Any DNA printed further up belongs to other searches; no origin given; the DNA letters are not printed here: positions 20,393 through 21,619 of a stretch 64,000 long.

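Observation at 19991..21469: Tripartite HipB-HipS-HipT toxin-antitoxin module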

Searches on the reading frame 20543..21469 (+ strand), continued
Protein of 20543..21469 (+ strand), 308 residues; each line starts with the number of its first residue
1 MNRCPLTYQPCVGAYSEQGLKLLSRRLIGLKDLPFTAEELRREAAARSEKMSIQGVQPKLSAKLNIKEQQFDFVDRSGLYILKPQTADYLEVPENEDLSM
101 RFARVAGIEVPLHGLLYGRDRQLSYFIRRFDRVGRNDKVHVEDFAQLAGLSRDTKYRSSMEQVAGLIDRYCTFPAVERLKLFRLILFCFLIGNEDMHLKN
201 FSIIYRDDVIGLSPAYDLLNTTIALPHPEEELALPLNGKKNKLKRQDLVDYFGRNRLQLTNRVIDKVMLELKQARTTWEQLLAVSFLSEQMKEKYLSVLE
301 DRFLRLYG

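Call 24: search_solved_structures(query=window:20543-21469:+, max_evalue=1e-8, show_alignments=5)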
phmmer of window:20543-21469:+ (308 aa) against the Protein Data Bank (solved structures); distinct sequences matched with E-value up to 1e-8: 8.
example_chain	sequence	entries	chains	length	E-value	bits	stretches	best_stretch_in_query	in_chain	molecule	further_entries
8ezr_B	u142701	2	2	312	3.2e-106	358.1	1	1-306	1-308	HipT(Lp)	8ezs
7vkb_A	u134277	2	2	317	3.4e-106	358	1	1-306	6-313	HipA_C domain-containing protein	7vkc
7wcf_A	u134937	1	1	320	1.3e-105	356.1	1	1-306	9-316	HipA_C domain-containing protein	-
7ab4_C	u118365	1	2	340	1.7e-29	106.3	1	9-238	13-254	HipA_C domain-containing protein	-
7ab3_C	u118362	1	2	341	3.2e-29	105.4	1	9-238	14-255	HipA_C domain-containing protein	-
7ab5_C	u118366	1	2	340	7.3e-29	104.2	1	9-238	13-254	HipA_C domain-containing protein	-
4pu5_A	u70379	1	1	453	6.8e-10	42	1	49-236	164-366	Toxin-antitoxin system toxin HipA family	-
4pu3_A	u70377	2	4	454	6.9e-10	42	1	49-236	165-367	Toxin-antitoxin system toxin HipA family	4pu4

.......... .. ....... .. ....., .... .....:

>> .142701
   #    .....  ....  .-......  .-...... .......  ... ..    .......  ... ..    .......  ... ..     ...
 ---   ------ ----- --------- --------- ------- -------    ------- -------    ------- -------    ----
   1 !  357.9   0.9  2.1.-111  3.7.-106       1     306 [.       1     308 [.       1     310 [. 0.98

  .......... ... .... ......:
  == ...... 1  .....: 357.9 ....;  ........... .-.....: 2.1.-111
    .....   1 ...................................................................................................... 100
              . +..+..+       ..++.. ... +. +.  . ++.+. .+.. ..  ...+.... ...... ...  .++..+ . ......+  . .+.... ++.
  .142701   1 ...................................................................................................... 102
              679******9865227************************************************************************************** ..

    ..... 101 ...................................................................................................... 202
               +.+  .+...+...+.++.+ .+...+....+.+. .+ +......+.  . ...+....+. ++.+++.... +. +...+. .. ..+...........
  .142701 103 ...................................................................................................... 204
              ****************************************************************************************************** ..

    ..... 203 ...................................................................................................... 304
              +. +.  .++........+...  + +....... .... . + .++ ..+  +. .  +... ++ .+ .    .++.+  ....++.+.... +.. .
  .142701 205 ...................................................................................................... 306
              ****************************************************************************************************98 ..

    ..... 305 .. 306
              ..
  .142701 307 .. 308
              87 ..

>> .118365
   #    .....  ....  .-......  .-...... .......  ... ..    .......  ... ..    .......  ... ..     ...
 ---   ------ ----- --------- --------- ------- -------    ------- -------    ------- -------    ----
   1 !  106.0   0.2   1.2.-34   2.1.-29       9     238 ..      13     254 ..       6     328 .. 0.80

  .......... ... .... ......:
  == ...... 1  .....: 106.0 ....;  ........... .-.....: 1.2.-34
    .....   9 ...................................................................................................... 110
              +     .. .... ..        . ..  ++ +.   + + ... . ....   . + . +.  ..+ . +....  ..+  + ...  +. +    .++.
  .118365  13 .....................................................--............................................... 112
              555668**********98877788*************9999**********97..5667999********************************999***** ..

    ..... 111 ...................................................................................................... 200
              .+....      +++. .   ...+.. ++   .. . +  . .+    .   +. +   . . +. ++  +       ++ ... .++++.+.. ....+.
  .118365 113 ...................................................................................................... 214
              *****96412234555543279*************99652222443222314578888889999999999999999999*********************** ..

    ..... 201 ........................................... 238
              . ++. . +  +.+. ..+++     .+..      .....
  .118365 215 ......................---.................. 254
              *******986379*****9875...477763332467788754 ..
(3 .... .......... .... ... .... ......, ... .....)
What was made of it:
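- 20543..21469 (+): hipT: a 308-aa HipA_C Ser/Thr kinase core, the inferred toxin. An alternative GTG start lies at 20537. O127 HipT at 1.7e-29 (call 24).
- On HipBST(Ec O127) subclade (TrpS-targeting): Gln54 aligns with O127 Ser59 (call 24).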

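Call 42: search_protein_families(library=padloc, proteins=[window:20543-21469:+], max_evalue=0.01)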
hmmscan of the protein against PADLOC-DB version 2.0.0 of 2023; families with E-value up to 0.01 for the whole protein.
window:20543-21469:+ (308 aa): 3 families
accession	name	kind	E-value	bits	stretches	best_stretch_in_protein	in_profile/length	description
PDLC04340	PDC-M03A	-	2.1e-07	28.7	1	180-217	129-166/280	-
PDLC04339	PDC-M03A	-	2.8e-07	28.2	1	179-217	135-173/293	-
PDLC04344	PDC-M03A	-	0.00095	16.7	1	185-218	154-188/305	-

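Call 58: search_protein_families(library=pfam, proteins=[L002:1615-3162:-, L002:388-1545:-, L002:5598-7712:+, L002:5283-5567:-, L002:5578-5835:-, L001:107-745:+, L001:1442-1774:-, L001:4285-4653:-, L001:3707-4018:-, L001:6818-7597:+], max_evalue=0.001)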
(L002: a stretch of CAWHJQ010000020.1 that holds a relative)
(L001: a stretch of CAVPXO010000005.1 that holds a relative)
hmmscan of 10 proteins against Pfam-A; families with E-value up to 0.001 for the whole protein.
L002:1615-3162:- (515 aa): 3 families
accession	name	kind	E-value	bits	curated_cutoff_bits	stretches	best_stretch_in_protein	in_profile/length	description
PF02254.24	TrkA_N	-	2.7e-15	57.1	23.8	1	46-159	1-113/116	TrkA-N domain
PF00582.32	Usp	-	4.1e-09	37.6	24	1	389-512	2-139/141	Universal stress protein family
PF02080.26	TrkA_C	-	3.9e-05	23.9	27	1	214-257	28-71/71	TrkA-C domain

L002:388-1545:- (385 aa): 1 family
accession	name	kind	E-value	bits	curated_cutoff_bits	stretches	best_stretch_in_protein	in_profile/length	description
PF00999.27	Na_H_Exchanger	-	4.4e-51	174.3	26.2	1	15-377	3-372/375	Sodium/hydrogen exchanger, transmembrane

L002:5598-7712:+ (704 aa): 2 families
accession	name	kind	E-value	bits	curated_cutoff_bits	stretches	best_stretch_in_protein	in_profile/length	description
PF02922.24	CBM_48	-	7.2e-20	71.6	22.4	1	13-99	1-83/83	Carbohydrate-binding module 48 (Isoamylase N-terminal domain)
PF00128.31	Alpha-amylase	-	1.5e-18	67.7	22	1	181-534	16-359/446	Alpha amylase, catalytic domain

L002:5283-5567:- (94 aa): 0 families

L002:5578-5835:- (85 aa): 0 families

L001:107-745:+ (212 aa): 1 family
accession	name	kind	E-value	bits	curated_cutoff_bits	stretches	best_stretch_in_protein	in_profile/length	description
PF21716.3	dnstrm_HI1420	-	8.3e-13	48.5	27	1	125-206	10-87/90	Probable addiction module antidote protein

L001:1442-1774:- (110 aa): 0 families

L001:4285-4653:- (122 aa): 1 family
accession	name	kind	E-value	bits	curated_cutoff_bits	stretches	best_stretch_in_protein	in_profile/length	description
PF03646.20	FlaG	-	6.2e-18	65.2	23.8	1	35-120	16-101/101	FlaG protein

L001:3707-4018:- (103 aa): 0 families

L001:6818-7597:+ (259 aa): 2 families
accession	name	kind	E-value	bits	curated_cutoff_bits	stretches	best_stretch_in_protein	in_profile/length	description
PF00196.25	GerE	-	3.7e-19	68.5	23.5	1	199-253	3-57/57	Bacterial regulatory proteins, luxR family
PF08447.18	PAS_3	-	2.8e-05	24.7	25.6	1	61-155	7-87/89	PAS fold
